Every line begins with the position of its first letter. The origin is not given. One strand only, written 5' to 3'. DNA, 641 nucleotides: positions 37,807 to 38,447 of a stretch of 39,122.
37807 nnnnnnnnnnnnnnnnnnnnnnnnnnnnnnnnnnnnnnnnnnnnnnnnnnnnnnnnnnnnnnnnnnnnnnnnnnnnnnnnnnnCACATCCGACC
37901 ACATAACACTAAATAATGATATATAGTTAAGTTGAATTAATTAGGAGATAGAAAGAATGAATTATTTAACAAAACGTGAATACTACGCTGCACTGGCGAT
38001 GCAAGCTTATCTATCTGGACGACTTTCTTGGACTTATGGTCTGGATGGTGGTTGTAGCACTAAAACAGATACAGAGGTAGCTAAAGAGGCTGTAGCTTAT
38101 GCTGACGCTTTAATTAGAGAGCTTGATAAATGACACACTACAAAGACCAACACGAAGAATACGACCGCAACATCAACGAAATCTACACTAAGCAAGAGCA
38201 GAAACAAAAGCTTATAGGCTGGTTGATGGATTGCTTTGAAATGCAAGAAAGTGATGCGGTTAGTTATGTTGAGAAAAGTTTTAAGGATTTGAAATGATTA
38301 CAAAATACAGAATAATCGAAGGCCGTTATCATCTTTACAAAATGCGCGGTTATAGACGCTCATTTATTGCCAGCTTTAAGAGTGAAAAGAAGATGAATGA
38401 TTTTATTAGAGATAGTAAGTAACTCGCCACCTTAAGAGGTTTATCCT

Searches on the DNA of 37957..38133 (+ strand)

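Call 100: search_dna_similar(query=L289:1-7900:+, collection=phages, mode=distant, max_rows=10)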
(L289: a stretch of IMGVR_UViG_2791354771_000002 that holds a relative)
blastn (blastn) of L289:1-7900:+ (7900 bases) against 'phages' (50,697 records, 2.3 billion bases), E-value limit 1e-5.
Records with a match: 198; places in all: 283; records where one place covers at least 80% of the query: 0.
Best place of each record, by identity: 90-95% 4; 80-90% 29; 60-80% 165.
By first word of the organism name: Vibrio 111; Streptococcus 21; Pseudoalteromonas 18; Riemerella 16; Clostridium 10; Clostridioides 6; Escherichia 3; Salmonella 2; Lactococcus 2; Pantoea 2; and 7 more.
By host as written in the record: - 84; Vibrio lentus 10; Vibrio breoganii 10; Riemerella sp. 5; Clostridium difficile 5; Pseudoalteromonas sp. str. H105 4; Riemerella anatipestifer 4; Vibrio alginolyticus 3; and 56 more.
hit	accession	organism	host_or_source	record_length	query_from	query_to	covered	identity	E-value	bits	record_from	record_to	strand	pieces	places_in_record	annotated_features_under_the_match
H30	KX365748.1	Pseudoalteromonas phage BS5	Pseudoalteromonas atlantica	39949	751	7877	58%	81.0%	0e+0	4324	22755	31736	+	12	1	replicative DNA helicase | hypothetical protein (x19) | terminase ATPase subunit | essential recombination function protein | single-stranded DNA-binding protein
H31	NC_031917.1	Pseudoalteromonas phage BS5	Pseudoalteromonas atlantica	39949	751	7877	58%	81.0%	0e+0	4324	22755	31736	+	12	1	DnaB-like replicative helicase | hypothetical protein (x18) | ATPase | Erf-like ssDNA annealing protein | single-stranded DNA-binding protein | and 1 other names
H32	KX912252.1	Pseudoalteromonas phage PHS3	Pseudoalteromonas marina DSM 17587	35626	1846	7876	33%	76.6%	0e+0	1877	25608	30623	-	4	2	hypothetical protein (x7) | replication initiation protein | replicative DNA helicase | single-strand DNA binding protein (x2)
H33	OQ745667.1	Pseudoalteromonas phage PS_L5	Pseudoalteromonas marina Mano4(T)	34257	1674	3922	23%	77.4%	0e+0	1412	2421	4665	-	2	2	hypothetical protein (x3) | single-strand DNA binding protein (x2)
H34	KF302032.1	Pseudoalteromonas phage HS5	Pseudoalteromonas sp. str. H105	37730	165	3593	22%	78.9%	0e+0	1477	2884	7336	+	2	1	record has no annotation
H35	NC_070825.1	Pseudoalteromonas phage HS5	Pseudoalteromonas sp. str. H105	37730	165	3593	22%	78.9%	0e+0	1477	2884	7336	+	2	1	hypothetical protein (x8) | Erf-like ssDNA annealing protein | single strand DNA binding protein | peptidase | MazG-like pyrophosphatase | and 2 other names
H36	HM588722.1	Pseudoalteromonas phage H105/1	Pseudoalteromonas sp. H105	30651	2164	3593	18%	81.3%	0e+0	1358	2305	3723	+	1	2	conserved hypothetical phage protein | erf: essential recombination function protein | hypothetical protein | ssb: single-stranded binding protein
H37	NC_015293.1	Pseudoalteromonas phage H105/1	Pseudoalteromonas sp. H105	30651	2164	3593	18%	81.3%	0e+0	1358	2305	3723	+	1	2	hypothetical protein (x2) | erf: Erf-like ssDNA annealing protein | ssb: single strand DNA binding protein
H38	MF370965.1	Pseudoalteromonas phage SL25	Pseudoalteromonas sp.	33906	1674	7876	20%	71.2%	2e-102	805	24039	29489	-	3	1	replication protein | putative exonuclease | replicative DNA helicase | single-stranded DNA-binding protein | hypothetical protein (x3)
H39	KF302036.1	Pseudoalteromonas phage HS2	Pseudoalteromonas sp. str. H100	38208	2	2192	18%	82.1%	0e+0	1376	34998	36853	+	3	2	record has no annotation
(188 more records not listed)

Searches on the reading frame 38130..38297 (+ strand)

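Call 27: search_protein_families(library=phrogs, proteins=[window:38130-38297:+], max_evalue=0.01)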
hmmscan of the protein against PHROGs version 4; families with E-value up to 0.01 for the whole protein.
window:38130-38297:+ (55 aa): 0 families

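Call 67: search_protein_families(library=pfam, proteins=[window:38130-38297:+], max_evalue=0.1)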
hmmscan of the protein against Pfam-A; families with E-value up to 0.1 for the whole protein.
window:38130-38297:+ (55 aa): 1 family
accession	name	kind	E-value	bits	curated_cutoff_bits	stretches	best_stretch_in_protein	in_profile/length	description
PF16478.10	DUF5055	-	0.094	13.4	25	1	14-48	63-94/105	Domain of unknown function (DUF5055)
